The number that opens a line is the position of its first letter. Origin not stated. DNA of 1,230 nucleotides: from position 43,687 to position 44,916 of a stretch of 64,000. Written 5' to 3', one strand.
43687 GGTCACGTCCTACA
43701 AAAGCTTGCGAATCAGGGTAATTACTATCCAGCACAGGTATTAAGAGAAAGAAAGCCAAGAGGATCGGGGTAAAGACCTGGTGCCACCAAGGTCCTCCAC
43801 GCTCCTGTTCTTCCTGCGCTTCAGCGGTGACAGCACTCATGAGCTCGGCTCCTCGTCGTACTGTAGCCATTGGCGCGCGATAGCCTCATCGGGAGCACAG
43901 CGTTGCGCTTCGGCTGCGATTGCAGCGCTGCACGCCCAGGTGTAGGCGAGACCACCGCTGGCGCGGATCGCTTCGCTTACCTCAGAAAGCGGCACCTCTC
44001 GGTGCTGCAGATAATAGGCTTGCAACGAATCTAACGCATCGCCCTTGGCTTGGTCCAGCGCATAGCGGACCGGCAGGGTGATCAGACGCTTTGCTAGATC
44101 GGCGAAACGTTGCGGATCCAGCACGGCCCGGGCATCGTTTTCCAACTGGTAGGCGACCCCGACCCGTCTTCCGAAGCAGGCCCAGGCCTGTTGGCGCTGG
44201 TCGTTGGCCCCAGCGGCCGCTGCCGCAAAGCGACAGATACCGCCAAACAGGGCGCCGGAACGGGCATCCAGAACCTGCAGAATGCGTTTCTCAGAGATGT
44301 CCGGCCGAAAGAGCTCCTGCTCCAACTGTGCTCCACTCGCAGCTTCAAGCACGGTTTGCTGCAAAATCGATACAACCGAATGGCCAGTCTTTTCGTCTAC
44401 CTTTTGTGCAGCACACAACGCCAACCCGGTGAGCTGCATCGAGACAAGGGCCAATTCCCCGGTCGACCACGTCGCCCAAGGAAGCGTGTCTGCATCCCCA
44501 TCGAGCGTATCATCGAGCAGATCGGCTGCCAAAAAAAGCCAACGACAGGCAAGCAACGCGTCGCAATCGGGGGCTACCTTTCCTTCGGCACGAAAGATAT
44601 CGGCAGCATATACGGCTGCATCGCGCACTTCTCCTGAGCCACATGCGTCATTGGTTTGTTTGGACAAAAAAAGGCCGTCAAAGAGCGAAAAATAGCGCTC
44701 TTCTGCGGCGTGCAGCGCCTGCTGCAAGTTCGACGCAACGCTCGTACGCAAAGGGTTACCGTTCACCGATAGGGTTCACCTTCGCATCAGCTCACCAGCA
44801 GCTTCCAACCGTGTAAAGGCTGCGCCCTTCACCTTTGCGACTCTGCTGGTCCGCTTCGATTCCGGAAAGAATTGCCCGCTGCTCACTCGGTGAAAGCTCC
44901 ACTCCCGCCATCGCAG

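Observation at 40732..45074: ComQXPA-like quorum-sensing cassette in non-canonical order, with a PDZ-loop kinase and a peptide ending in Cys-Trp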

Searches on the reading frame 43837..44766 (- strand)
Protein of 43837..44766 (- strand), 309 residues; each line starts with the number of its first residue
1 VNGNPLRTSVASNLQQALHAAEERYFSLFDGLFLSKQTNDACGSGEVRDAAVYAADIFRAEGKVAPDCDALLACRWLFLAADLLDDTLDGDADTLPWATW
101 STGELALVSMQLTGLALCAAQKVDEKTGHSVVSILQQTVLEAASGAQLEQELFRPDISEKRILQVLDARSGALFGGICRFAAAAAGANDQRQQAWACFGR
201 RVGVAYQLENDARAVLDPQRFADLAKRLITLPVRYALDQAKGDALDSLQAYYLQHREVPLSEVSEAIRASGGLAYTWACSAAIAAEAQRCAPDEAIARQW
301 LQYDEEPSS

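Call 3: search_protein_families(library=pfam, proteins=[window:43837-44766:-], max_evalue=1)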
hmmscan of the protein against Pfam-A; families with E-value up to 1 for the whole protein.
window:43837-44766:- (309 aa): 1 family
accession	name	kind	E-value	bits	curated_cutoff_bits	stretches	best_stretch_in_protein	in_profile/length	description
PF00348.22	polyprenyl_synt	-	3.3e-12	46.6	27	1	115-256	93-238/251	Polyprenyl synthetase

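Call 4: search_protein_families(library=ncbifam, proteins=[window:43837-44766:-], max_evalue=1)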
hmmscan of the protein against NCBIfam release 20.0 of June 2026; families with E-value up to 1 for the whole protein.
window:43837-44766:- (309 aa): 12 families
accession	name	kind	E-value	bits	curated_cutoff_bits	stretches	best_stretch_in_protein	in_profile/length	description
NF041169.1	f2_encap_cargo4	exception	1.3e-15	57.6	450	1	46-289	52-307/334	family 2 encapsulin nanocompartment cargo protein polyprenyl transferase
NF045549.1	GGPPsyn_IdsB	equivalog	4.8e-09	35.7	475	1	44-276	64-310/346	geranylgeranyl diphosphate synthase IdsB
TIGR02748.1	GerC3_HepT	equivalog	3.6e-08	32.9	456.55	1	117-284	119-288/319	heptaprenyl diphosphate synthase component II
NF042417.1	NPPPS_Mycobact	equivalog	7.3e-06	25.2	600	1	117-288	129-308/335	nonaprenyl/(2E,6E)-farnesyl/geranylgeranyl diphosphat synthase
NF040698.1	IdsA_Meth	equivalog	1.2e-05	24.6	468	1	154-287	161-300/328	short chain isoprenyl diphosphate synthase IdsA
NF008140.0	PRK10888.1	equivalog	2.2e-05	24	412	1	131-277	131-285/323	octaprenyl diphosphate synthase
NF040627.1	GFPS_Meth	equivalog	3.7e-05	23.3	600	1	121-246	116-241/285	geranylfarnesyl diphosphate synthase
NF041003.1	GGPP_syn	equivalog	7.7e-05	21.9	500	1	121-212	124-216/326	geranylgeranyl diphosphate synthase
TIGR02749.1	prenyl_cyano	equivalog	0.00077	18.6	383.2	1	130-281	133-288/322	solanesyl diphosphate synthase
NF045485.1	FPPsyn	subfamily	0.0093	15.1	275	1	156-213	161-218/288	farnesyl diphosphate synthase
NF045628.1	HxpDPsynlarge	equivalog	0.014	14.5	500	1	116-212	110-204/311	hexaprenyl-diphosphate synthase large subunit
NF040789.2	gerfarn_diphsyn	equivalog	0.026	13.7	560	1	131-215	154-239/345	geranylfarnesyl diphosphate synthase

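Call 6: search_solved_structures(query=window:43837-44766:-, max_evalue=1, show_alignments=2)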
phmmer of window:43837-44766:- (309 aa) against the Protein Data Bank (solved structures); distinct sequences matched with E-value up to 1: 50.
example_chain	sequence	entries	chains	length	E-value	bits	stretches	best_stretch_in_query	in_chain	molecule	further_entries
9kp1_B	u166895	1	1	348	5.8e-06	29.2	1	116-262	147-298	Heptaprenyl diphosphate synthase component 2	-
9imq_A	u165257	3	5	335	6.5e-06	29.1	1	114-288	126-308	Nonaprenyl diphosphate synthase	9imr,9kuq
9ims_A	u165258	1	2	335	1.1e-05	28.3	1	115-288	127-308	Nonaprenyl diphosphate synthase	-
5ze6_A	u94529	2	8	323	2.3e-05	27.3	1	76-278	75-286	Octaprenyl diphosphate synthase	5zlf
3wjk_A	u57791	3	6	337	2.6e-05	27.1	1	76-278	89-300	Octaprenyl diphosphate synthase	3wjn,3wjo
6kd7_A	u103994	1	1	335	5.8e-05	25.9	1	112-222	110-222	Polyprenyl synthetase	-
3ipi_A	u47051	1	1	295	0.00013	24.8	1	26-246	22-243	Geranyltranstransferase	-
3rmg_A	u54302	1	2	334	0.00037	23.3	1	113-275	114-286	Octaprenyl-diphosphate synthase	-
2azl_A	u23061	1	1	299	0.00077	22.3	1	65-213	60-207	octoprenyl-diphosphate synthase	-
9v4g_A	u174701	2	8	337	0.0014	21.4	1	62-241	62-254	prenyltransferase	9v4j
1vg6_A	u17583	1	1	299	0.0019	21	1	65-213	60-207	octoprenyl-diphosphate synthase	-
1v4i_A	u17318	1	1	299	0.0019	20.9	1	65-213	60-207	octoprenyl-diphosphate synthase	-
1wl2_A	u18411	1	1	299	0.0021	20.8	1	65-213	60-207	octoprenyl-diphosphate synthase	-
1wl3_A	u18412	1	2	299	0.0027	20.5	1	65-213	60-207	octoprenyl-diphosphate synthase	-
1vg4_A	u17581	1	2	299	0.0027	20.5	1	65-213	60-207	octoprenyl-diphosphate synthase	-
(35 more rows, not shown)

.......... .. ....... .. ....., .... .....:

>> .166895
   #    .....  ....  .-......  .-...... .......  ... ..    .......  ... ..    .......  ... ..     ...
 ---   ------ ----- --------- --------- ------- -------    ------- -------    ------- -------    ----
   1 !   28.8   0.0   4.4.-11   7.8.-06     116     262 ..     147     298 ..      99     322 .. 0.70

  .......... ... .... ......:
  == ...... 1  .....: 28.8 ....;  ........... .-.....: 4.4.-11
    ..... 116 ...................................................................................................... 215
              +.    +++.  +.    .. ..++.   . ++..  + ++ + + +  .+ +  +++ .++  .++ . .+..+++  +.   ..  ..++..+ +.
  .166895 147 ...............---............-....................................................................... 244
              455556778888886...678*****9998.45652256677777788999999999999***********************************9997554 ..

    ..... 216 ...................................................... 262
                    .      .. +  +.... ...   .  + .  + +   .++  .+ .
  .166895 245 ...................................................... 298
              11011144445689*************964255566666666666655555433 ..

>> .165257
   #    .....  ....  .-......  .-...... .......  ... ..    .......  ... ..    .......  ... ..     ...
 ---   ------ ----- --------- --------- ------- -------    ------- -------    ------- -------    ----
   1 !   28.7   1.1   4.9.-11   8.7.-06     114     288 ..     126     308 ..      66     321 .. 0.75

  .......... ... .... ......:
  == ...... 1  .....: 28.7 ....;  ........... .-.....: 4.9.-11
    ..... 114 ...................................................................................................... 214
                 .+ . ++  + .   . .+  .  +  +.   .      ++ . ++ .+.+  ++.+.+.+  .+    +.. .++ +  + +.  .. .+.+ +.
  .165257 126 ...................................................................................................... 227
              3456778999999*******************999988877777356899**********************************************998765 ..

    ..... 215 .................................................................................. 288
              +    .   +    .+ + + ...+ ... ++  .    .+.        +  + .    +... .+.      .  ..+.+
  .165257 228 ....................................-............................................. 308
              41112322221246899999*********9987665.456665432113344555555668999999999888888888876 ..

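Call 7: find_homologous_proteins(query=window:43837-44766:-, max_evalue=0.001)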
Query window:43837-44766:- (309 aa): 2 proteins with E <= 0.001 among 8000 candidates.
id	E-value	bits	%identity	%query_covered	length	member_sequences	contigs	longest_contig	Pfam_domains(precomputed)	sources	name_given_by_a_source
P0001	2.8e-198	675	100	100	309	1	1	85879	PF00348.23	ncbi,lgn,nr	ncbi:MAG: polyprenyl synthetase family protein [Firmicutes bacterium]|nr:polyprenyl synthetase famil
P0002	1.2e-4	40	28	71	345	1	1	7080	PF00348.23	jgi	jgi:geranylgeranyl diphosphate synthase type I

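Call 26: predict_structure(protein=window:43837-44766:-)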
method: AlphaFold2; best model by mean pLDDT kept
length: 309 residues; sequences in the alignment: 1
mean_pLDDT: 36.5   pTM: 0.24
mean pLDDT of the five models: 36.5, 35.9, 35.9, 34.1, 33.7
residues with pLDDT >= 90: 0; 70-90: 0; 50-70: 1; < 50: 308
segments of 3 or more residues with pLDDT < 50: 1-155, 157-309
pLDDT, mean of each block of 10 residues (from residue 1): 32 36 36 35 35 35 32 39 36 38 40 43 42 39 38 43 42 40 37 34 34 33 36 33 35 35 30 34 36 37 34
secondary structure, 60 per line:
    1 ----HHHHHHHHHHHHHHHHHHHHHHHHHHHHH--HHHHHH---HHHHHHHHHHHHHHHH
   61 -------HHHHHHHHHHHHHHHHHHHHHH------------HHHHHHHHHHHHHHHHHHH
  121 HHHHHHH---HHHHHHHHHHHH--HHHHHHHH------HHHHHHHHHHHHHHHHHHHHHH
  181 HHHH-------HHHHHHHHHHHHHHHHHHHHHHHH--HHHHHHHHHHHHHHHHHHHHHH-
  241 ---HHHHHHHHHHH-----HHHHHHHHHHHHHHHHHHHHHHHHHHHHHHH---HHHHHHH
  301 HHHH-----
elements in order: H5-33 H36-41 H45-60 H68-89 H102-127 H131-142 H145-152 H159-184 H192-215 H218-239 H244-254 H260-290 H294-304

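Call 27: search_protein_representatives(protein=window:43837-44766:-)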
Query: 309 residues. Proteins with E-value up to 0.001 (for the whole library): 1037; up to 1e-10: 31; up to 1e-30: 1. The best 150 are listed.
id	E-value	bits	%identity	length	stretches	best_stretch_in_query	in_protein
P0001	8.9e-199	675.2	100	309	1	1-309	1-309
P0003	2.7e-17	79.6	34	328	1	73-280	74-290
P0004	2.7e-15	73.0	32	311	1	32-287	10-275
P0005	3.0e-15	72.9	34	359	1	72-281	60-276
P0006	2.4e-14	69.9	29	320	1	5-294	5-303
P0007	2.6e-14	69.8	32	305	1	60-260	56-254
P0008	2.7e-14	69.8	29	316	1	63-279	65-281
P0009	2.0e-13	66.9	30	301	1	72-290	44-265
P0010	3.9e-13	66.0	33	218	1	76-253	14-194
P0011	1.0e-12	64.6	28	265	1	65-256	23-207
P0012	1.2e-12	64.3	33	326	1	52-278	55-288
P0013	1.3e-12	64.2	32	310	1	56-252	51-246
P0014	2.1e-12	63.6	33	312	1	131-299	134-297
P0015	2.3e-12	63.4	29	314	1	63-279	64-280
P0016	2.5e-12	63.3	32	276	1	73-288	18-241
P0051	1.2e-09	54.5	28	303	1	69-259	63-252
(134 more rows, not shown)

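Call 31: find_homologous_proteins(query=A1, max_evalue=1e-10)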
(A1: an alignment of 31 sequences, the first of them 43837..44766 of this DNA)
Query A1 (31 sequences) (309 aa, profile of the alignment): 9 proteins with E <= 1e-10 among 8000 candidates.
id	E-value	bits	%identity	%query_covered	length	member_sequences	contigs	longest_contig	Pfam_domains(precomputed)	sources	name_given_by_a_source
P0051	7.9e-91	322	26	66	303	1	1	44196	PF00348.23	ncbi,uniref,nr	ncbi:hypothetical protein GCM10010965_21860 [Caldalkalibacillus thermarum]|uniref:polyprenyl synthet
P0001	2.1e-71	259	100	100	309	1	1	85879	PF00348.23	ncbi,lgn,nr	ncbi:MAG: polyprenyl synthetase family protein [Firmicutes bacterium]|nr:polyprenyl synthetase famil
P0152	6.2e-31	126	28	54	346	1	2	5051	PF00348.23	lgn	-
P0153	1.5e-28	118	24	52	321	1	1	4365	PF00348.23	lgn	-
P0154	1.8e-28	118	25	61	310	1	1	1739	PF00348.23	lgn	-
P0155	2.5e-28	117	28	39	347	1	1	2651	PF00348.23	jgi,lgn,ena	-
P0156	4.9e-24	103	-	-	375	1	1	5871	PF00348.23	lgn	-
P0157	4.6e-19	87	48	7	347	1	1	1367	PF00348.23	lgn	-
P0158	2.8e-14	71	32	18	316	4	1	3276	PF00348.23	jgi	jgi:farnesyl diphosphate synthase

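Call 32: list_cluster_members(proteins=[P0003, P0004, P0005, P0006, P0007, P0008, P0009, P0012, P0013, P0014])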
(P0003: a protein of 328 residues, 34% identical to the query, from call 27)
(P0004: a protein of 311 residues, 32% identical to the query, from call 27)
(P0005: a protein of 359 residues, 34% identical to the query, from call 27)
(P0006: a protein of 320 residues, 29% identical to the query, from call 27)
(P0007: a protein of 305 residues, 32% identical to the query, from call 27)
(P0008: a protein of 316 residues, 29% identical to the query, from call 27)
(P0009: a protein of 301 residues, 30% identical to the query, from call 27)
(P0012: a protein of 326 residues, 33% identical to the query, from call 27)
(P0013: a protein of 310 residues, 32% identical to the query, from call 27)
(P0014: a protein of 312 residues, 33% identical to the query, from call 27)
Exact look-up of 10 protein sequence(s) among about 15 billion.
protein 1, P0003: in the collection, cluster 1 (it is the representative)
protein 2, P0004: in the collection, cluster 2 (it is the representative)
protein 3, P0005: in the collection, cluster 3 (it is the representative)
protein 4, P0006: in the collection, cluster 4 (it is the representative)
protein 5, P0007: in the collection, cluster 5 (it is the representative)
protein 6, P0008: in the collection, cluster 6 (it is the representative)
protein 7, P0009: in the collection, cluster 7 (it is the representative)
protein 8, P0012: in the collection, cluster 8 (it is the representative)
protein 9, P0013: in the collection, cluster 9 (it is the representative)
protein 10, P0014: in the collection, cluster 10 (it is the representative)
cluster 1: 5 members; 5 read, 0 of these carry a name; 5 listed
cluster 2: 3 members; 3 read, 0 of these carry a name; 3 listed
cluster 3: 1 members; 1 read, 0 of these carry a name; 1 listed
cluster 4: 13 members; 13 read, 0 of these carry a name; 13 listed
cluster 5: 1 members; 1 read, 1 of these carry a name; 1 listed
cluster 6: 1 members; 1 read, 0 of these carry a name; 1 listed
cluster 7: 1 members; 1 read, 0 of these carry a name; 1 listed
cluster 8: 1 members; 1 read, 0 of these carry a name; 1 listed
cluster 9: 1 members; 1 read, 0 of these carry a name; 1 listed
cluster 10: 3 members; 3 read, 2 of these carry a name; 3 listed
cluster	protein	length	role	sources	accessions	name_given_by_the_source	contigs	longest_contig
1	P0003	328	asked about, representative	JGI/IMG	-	-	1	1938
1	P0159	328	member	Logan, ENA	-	-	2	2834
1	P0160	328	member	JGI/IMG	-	-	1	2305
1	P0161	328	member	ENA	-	-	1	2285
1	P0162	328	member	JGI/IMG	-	-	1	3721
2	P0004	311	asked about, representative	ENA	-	-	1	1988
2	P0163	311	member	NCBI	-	-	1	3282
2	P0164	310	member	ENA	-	-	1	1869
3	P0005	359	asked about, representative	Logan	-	-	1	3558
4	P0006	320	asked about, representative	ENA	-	-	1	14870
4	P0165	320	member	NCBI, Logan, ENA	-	-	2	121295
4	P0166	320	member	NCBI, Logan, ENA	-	-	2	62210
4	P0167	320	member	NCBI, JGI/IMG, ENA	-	-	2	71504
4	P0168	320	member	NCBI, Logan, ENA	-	-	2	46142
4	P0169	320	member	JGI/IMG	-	-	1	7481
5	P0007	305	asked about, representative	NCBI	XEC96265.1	polyprenyl synthetase family protein [Paenibacillus tarimensis]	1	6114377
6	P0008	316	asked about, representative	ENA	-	-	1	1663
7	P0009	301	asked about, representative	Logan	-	-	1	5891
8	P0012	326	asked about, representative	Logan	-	-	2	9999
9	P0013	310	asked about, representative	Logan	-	-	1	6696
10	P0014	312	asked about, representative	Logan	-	-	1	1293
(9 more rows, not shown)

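Call 33: find_encoding_contigs(protein=P0051, flank=6000, max_places=3)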
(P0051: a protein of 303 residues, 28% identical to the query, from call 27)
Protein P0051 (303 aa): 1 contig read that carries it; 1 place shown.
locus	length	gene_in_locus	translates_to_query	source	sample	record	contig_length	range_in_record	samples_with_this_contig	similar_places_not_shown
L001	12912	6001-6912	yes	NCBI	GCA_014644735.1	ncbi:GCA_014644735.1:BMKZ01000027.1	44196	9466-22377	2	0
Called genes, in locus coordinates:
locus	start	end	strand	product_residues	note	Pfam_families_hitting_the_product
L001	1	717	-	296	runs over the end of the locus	PF00781:DAGK_cat, PF01513:NAD_kinase (weak), PF19279:YegS_C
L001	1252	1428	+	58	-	PF13936:HTH_38, PF13384:HTH_23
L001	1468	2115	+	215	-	-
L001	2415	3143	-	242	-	-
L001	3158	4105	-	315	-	-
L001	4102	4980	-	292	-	PF00005:ABC_tran, PF13304:AAA_21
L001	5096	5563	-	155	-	-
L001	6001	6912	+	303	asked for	PF00348:polyprenyl_synt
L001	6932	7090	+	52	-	PF05952:ComX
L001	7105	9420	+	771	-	PF07730:HisKA_3, PF02518:HATPase_c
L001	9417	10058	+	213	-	PF00072:Response_reg, PF00196:GerE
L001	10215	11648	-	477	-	PF02934:GatB_N, PF02637:GatB_Yqey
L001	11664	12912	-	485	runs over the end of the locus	PF01425:Amidase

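Call 34: find_encoding_contigs(protein=P0165, flank=6000, max_places=3)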
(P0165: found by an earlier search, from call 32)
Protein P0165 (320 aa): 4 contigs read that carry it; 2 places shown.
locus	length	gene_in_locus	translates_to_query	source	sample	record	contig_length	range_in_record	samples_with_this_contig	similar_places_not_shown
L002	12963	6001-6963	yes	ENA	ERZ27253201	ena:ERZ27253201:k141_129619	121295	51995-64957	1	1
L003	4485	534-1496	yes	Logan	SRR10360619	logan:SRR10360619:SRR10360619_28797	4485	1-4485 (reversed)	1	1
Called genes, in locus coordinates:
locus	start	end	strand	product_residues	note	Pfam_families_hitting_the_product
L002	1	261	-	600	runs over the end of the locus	PF00496:SBP_bac_5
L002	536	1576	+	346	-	PF02746:MR_MLE_N, PF13378:MR_MLE_C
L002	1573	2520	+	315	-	PF24827:AstE_AspA_cat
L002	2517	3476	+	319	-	PF00701:DHDPS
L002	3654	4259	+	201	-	PF04173:DoxD (weak), PF07681:DoxX (weak)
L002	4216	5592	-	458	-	PF01590:GAF, PF13185:GAF_2, PF13492:GAF_3 (weak), PF07730:HisKA_3, PF13581:HATPase_c_2 (weak), PF02518:HATPase_c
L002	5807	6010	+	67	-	-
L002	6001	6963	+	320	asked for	PF00348:polyprenyl_synt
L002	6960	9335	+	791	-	PF07730:HisKA_3, PF02518:HATPase_c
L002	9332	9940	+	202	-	PF00072:Response_reg, PF00196:GerE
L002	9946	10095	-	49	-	-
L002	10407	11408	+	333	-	-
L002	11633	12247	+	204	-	-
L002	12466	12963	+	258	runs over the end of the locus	PF00106:adh_short, PF08659:KR, PF13561:adh_short_C2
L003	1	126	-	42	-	?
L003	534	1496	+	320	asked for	PF00348:polyprenyl_synt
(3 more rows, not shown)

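Call 35: find_encoding_contigs(protein=P0007, flank=6000, max_places=2)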
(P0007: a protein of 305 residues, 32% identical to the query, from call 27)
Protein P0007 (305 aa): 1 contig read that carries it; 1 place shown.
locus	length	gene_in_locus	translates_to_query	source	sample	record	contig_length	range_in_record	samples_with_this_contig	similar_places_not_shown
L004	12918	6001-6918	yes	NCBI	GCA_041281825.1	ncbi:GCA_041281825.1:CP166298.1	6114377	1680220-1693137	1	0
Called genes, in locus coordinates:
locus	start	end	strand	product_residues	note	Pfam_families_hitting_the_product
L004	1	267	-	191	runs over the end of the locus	PF04239:DUF421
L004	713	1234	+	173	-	PF18955:DUF5698, PF10035:DUF2179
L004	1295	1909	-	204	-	PF09335:VTT_dom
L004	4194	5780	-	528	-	PF00732:GMC_oxred_N, PF05199:GMC_oxred_C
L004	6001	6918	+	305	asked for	PF00348:polyprenyl_synt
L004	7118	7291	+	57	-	PF05952:ComX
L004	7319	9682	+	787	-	PF07730:HisKA_3, PF02518:HATPase_c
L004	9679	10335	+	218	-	PF00072:Response_reg, PF00196:GerE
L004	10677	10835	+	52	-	-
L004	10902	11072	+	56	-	-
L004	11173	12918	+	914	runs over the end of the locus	PF04738:Lant_dehydr_N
